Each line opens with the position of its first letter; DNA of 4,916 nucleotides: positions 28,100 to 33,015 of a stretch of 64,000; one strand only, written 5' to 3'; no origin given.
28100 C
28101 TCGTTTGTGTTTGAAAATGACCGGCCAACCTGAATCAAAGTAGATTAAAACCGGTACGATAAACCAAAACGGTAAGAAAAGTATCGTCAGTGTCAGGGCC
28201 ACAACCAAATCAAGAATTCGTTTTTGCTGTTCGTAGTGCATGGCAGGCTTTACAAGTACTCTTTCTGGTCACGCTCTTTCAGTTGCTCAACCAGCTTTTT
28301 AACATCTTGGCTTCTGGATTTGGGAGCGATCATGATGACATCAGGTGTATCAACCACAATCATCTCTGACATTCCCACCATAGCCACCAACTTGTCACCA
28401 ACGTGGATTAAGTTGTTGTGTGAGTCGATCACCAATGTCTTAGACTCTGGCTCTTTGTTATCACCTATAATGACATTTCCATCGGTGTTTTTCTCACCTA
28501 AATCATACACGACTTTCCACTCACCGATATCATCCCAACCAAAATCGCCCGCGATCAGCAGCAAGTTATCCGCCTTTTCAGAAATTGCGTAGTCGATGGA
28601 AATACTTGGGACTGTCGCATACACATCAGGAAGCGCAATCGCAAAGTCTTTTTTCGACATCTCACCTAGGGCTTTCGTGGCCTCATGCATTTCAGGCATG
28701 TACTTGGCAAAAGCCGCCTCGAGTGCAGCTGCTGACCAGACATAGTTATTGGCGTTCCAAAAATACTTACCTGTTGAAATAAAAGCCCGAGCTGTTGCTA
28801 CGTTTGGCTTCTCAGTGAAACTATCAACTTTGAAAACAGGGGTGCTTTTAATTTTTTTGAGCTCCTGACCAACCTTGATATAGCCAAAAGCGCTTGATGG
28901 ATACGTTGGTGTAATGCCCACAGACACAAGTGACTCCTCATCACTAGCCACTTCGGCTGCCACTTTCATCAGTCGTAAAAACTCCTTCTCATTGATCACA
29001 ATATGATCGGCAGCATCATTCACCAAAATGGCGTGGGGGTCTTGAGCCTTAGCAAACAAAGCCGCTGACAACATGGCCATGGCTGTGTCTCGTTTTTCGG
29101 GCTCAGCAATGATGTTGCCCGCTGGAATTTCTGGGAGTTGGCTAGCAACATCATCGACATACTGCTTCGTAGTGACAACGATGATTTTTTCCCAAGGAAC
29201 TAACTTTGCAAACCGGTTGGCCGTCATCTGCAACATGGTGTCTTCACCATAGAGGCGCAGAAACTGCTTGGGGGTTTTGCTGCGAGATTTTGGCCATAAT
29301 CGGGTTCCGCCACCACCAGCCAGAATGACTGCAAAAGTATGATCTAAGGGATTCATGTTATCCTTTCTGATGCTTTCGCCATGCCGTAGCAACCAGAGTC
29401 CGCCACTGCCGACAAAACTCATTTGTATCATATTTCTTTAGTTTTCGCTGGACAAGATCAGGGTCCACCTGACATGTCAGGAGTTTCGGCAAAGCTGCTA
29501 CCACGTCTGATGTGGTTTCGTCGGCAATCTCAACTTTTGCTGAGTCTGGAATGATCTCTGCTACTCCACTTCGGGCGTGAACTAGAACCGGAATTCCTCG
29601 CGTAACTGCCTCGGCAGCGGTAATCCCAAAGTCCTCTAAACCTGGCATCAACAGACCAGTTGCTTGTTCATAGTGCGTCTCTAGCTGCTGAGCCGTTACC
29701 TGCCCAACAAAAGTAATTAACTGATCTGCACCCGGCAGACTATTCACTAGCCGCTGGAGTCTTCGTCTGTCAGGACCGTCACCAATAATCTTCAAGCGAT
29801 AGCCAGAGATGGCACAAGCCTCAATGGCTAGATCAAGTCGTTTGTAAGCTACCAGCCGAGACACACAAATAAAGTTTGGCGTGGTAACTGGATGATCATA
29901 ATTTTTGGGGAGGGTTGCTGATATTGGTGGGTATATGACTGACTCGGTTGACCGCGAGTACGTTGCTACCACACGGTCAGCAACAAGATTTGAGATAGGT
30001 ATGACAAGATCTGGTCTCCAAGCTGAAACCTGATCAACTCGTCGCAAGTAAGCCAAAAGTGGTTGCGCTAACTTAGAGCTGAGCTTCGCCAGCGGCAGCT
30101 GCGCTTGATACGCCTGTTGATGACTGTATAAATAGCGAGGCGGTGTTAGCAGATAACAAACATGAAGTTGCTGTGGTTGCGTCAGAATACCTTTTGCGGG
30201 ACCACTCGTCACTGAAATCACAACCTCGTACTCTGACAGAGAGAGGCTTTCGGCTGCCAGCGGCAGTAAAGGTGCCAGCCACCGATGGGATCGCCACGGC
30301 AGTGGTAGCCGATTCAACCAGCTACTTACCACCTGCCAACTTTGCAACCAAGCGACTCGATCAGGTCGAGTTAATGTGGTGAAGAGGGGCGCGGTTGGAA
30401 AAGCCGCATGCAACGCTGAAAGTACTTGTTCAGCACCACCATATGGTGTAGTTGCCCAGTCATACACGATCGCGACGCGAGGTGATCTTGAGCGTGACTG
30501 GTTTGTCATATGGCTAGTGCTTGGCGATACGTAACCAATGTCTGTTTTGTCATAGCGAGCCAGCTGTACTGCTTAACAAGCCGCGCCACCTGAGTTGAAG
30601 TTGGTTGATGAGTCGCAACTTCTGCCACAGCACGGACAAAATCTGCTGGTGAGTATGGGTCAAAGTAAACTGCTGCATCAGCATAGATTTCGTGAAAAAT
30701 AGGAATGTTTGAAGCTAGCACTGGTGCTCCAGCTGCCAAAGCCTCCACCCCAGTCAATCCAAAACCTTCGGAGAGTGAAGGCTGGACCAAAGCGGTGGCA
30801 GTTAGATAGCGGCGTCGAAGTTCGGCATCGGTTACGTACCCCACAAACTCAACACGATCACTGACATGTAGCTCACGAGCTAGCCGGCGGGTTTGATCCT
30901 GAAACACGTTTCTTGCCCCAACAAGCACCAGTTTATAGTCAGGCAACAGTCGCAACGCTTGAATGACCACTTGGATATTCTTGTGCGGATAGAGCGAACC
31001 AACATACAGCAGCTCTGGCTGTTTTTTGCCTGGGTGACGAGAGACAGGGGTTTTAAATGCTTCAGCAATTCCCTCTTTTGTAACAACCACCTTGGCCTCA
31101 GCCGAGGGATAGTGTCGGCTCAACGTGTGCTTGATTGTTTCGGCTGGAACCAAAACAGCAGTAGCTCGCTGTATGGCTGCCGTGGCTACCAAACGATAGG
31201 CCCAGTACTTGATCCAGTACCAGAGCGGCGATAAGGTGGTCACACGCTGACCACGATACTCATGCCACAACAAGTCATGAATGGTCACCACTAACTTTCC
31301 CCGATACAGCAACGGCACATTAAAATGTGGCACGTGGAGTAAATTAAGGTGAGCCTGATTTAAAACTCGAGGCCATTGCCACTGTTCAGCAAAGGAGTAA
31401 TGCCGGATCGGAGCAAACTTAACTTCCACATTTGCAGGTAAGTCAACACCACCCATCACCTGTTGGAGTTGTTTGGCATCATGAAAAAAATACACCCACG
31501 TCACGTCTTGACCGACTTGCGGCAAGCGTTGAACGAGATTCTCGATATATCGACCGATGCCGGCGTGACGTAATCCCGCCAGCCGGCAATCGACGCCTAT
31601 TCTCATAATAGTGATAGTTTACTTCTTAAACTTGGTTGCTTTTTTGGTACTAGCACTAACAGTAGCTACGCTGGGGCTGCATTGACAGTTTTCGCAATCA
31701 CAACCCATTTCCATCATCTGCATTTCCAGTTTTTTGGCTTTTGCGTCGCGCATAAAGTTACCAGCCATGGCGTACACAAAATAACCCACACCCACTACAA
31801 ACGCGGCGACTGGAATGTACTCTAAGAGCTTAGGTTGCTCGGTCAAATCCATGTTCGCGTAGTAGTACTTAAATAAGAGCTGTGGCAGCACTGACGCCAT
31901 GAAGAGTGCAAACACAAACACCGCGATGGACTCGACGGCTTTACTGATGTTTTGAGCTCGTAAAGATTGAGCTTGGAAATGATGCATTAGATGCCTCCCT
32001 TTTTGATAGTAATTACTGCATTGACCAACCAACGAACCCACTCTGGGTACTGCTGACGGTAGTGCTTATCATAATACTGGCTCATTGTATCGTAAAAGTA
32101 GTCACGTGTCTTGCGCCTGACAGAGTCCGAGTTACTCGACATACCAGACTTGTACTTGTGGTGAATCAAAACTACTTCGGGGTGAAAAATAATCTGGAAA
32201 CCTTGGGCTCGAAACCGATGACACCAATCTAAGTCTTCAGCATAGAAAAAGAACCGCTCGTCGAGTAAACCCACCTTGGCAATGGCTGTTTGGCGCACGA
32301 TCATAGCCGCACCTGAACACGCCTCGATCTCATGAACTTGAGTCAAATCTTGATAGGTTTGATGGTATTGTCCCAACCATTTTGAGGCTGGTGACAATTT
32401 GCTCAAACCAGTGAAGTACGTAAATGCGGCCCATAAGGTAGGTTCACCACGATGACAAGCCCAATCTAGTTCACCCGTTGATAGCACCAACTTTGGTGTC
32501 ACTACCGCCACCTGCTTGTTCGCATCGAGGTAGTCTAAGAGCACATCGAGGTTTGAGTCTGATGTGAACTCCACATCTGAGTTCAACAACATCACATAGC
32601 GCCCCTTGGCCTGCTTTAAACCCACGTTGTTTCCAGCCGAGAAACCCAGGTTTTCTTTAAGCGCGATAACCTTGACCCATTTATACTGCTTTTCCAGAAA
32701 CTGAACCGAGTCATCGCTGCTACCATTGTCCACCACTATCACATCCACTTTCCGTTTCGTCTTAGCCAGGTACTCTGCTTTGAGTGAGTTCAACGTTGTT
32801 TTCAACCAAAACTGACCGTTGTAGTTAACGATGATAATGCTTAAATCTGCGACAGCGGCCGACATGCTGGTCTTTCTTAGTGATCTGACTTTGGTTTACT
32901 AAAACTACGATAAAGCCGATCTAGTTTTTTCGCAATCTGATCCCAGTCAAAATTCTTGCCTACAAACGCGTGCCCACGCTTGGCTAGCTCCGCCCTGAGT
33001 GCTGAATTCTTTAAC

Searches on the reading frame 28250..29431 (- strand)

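Call 32: search_protein_families(library=pfam, proteins=[window:28250-29431:-], max_evalue=0.0001)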
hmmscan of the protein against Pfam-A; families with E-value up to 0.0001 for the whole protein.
window:28250-29431:- (393 aa): 3 families
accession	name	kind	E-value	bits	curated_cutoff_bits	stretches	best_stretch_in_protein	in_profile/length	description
PF00483.29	NTP_transferase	-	1.5e-40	139.7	21.2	1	34-314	2-241/245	Nucleotidyl transferase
PF22640.1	ManC_GMP_beta-helix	-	1.5e-16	60.5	27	1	333-384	4-55/55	MannoseP isomerase/GMP-like beta-helix domain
PF12804.13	NTP_transf_3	-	6e-10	40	27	1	34-159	1-112/160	MobA-like NTP transferase domain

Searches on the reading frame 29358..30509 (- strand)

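Call 62: search_protein_families(library=pfam, proteins=[window:29358-30509:-], max_evalue=0.01)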
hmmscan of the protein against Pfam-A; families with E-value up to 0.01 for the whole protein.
window:29358-30509:- (383 aa): 3 families
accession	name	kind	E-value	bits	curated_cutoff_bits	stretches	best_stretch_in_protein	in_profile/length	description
PF00534.26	Glycos_transf_1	-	7.9e-20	71.5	26.4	1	201-347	6-159/172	Glycosyl transferases group 1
PF13692.12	Glyco_trans_1_4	-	9.8e-15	55.5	27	1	211-344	2-140/142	Glycosyl transferases group 1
PF20706.3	GT4-conflict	-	5.5e-13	49.1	26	1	172-332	153-332/385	Family 4 Glycosyltransferase in conflict systems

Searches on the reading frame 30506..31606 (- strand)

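Call 62: search_protein_families(library=pfam, proteins=[window:30506-31606:-], max_evalue=0.01)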
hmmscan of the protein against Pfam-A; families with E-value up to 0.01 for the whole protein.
window:30506-31606:- (366 aa): 6 families
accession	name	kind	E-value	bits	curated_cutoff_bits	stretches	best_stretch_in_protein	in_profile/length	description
PF00534.26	Glycos_transf_1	-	5.3e-32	111.1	26.4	1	193-339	12-164/172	Glycosyl transferases group 1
PF13692.12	Glyco_trans_1_4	-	2.1e-23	83.6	27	1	197-331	2-140/142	Glycosyl transferases group 1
PF20706.3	GT4-conflict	-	1e-15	58.1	26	1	161-300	160-312/385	Family 4 Glycosyltransferase in conflict systems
PF13439.12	Glyco_transf_4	-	7.8e-14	52.5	28.5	1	16-180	3-166/170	Glycosyltransferase Family 4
PF13579.12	Glyco_trans_4_4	-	2.3e-05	25.3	29.7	1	16-175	2-154/158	Glycosyl transferase 4-like domain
PF13524.12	Glyco_trans_1_2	-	0.00044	20.7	25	1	214-342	5-123/144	Glycosyl transferase-like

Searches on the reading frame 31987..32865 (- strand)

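Call 32: search_protein_families(library=pfam, proteins=[window:31987-32865:-], max_evalue=0.0001)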
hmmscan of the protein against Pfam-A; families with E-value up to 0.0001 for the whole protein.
window:31987-32865:- (292 aa): 5 families
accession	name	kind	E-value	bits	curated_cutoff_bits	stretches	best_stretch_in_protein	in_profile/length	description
PF00535.33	Glycos_transf_2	-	1.8e-24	87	23.3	1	9-162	1-132/168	Glycosyl transferase family 2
PF13641.12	Glyco_tranf_2_3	-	3.1e-13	50.7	27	1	8-256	3-228/230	Glycosyltransferase like family 2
PF10111.15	Glyco_tranf_2_2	-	3.6e-08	33.7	27.3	1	11-224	5-205/276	Glycosyltransferase like family 2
PF13506.12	Glyco_transf_21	-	4.5e-06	26.7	21.7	1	82-252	25-169/174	Glycosyl transferase family 21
PF13632.12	Glyco_trans_2_3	-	4.6e-06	27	27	1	184-258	73-142/198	Glycosyl transferase family group 2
